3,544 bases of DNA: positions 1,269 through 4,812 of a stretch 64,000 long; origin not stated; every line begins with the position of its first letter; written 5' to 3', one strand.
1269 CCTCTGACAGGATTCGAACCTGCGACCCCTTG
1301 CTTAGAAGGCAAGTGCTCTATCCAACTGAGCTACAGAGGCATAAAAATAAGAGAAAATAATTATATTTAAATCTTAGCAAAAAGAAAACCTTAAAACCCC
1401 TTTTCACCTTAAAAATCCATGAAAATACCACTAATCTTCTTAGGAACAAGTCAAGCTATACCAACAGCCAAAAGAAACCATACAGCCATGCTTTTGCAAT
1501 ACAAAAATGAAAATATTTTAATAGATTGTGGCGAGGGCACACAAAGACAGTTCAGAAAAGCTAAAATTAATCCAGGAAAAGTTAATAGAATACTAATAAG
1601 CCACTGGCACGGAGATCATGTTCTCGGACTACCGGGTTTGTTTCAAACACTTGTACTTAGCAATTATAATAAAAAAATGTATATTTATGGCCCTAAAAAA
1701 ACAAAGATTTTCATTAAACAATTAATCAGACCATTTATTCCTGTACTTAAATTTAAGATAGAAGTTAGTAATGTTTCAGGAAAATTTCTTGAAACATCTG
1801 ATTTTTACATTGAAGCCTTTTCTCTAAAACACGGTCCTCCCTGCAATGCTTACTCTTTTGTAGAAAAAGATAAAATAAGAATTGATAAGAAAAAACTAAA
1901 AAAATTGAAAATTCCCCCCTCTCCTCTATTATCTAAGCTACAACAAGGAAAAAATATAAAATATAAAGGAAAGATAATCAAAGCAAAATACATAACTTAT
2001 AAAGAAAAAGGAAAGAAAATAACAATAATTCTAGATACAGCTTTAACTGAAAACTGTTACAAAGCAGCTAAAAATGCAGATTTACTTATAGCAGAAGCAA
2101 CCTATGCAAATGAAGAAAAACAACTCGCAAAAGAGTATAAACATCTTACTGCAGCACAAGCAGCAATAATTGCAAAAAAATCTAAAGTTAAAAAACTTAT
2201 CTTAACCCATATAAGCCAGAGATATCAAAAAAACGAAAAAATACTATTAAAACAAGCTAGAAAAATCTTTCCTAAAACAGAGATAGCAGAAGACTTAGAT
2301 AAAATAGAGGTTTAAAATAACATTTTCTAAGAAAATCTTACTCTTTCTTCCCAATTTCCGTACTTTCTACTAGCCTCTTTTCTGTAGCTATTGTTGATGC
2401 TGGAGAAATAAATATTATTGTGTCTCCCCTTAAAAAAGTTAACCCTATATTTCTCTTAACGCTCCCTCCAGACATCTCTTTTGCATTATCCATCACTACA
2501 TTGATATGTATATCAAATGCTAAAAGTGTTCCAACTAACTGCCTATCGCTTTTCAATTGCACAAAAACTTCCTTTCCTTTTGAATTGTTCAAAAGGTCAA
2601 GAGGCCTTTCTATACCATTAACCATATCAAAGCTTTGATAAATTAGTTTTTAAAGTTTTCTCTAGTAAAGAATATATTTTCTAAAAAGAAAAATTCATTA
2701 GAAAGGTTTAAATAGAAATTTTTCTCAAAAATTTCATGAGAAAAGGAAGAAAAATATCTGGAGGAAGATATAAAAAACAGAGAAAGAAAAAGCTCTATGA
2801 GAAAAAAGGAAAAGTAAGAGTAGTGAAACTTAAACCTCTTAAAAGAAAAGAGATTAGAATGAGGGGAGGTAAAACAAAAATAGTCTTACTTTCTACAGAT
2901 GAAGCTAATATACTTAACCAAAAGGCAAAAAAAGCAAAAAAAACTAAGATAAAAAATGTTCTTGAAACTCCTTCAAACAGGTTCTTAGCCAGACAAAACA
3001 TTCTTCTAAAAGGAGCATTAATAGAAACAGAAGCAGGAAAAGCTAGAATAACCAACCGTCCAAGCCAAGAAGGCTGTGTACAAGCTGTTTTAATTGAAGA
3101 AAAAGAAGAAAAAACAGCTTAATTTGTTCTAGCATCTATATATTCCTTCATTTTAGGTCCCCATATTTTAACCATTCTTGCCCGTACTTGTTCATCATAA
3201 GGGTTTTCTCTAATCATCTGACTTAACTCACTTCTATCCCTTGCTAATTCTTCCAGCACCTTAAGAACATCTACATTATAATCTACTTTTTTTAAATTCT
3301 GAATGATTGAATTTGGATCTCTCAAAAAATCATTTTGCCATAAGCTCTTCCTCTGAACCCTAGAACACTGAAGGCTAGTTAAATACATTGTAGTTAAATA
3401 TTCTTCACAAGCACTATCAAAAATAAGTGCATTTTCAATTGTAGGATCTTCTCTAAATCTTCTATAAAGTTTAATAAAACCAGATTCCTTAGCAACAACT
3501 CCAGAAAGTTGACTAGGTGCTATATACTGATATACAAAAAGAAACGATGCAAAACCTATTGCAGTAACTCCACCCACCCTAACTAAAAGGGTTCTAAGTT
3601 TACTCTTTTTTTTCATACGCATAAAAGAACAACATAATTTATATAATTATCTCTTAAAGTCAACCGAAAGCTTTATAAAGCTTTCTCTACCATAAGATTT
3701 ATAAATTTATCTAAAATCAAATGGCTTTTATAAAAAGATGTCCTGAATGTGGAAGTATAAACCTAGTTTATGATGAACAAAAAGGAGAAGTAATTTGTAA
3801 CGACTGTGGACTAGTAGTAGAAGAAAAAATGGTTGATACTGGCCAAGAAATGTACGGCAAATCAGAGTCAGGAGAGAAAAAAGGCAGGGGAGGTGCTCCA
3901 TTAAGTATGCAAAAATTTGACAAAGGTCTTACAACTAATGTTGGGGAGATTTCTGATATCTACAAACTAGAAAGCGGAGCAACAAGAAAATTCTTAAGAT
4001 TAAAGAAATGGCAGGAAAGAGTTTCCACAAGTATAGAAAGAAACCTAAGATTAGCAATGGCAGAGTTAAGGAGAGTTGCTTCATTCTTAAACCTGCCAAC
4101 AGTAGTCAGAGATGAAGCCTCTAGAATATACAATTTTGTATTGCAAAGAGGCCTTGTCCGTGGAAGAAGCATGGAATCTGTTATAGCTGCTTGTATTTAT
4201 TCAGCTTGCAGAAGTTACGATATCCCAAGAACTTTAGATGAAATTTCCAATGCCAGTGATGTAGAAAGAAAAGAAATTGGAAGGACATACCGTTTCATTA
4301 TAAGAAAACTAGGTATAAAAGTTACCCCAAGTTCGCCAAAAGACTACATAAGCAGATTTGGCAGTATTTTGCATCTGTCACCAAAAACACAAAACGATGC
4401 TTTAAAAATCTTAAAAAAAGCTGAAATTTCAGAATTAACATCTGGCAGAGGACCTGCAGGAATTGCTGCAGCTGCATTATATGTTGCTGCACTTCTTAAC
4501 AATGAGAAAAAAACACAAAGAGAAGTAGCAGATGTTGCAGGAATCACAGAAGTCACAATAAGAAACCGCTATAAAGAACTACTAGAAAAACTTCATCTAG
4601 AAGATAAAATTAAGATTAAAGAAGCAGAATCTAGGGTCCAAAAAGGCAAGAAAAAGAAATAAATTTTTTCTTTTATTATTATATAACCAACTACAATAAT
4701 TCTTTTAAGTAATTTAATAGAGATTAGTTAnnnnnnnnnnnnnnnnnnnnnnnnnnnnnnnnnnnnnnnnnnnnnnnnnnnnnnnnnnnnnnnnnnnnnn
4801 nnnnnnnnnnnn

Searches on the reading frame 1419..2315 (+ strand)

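Call 89: search_protein_families(library=pfam, max_evalue=0.001, proteins=[window:1419-2315:+])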
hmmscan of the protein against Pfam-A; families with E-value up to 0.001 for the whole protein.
window:1419-2315:+ (298 aa): 4 families
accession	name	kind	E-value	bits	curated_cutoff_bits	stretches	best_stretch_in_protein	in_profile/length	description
PF12706.13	Lactamase_B_2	-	1.3e-14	54.8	27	1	32-265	2-200/200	Beta-lactamase superfamily domain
PF00753.33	Lactamase_B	-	1.2e-12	48.7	22.7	1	20-79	5-68/196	Metallo-beta-lactamase superfamily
PF13691.12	Lactamase_B_4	-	1.7e-07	31.2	27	1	15-68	6-61/63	tRNase Z endonuclease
PF23023.1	Anti-Pycsar_Apyc1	-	0.00055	19.9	50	1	6-73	6-72/250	Anti-Pycsar protein Apyc1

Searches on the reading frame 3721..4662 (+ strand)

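Call 89: search_protein_families(library=pfam, max_evalue=0.001, proteins=[window:3721-4662:+])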
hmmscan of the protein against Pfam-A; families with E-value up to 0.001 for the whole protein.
window:3721-4662:+ (313 aa): 5 families
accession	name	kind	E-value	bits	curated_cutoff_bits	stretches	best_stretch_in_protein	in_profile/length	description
PF00382.24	TFIIB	-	1.2e-48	163.5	23.6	2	200-289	2-91/92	Transcription factor TFIIB repeat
PF08271.17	Zn_Ribbon_TF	-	4.1e-12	45.9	29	1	6-43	2-39/43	TFIIB zinc-binding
PF22109.2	Zn_ribbon_tTFIIB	-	2.2e-05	24.7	28.6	1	5-33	10-39/40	Transcription factor IIB, zinc ribbon, Trypanosome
PF04545.22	Sigma70_r4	-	4.7e-05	23.3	24.1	0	261-291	18-48/50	Sigma-70, region 4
PF01667.23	Ribosomal_S27e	-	0.0007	19.7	24.5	0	6-33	9-36/55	Ribosomal protein S27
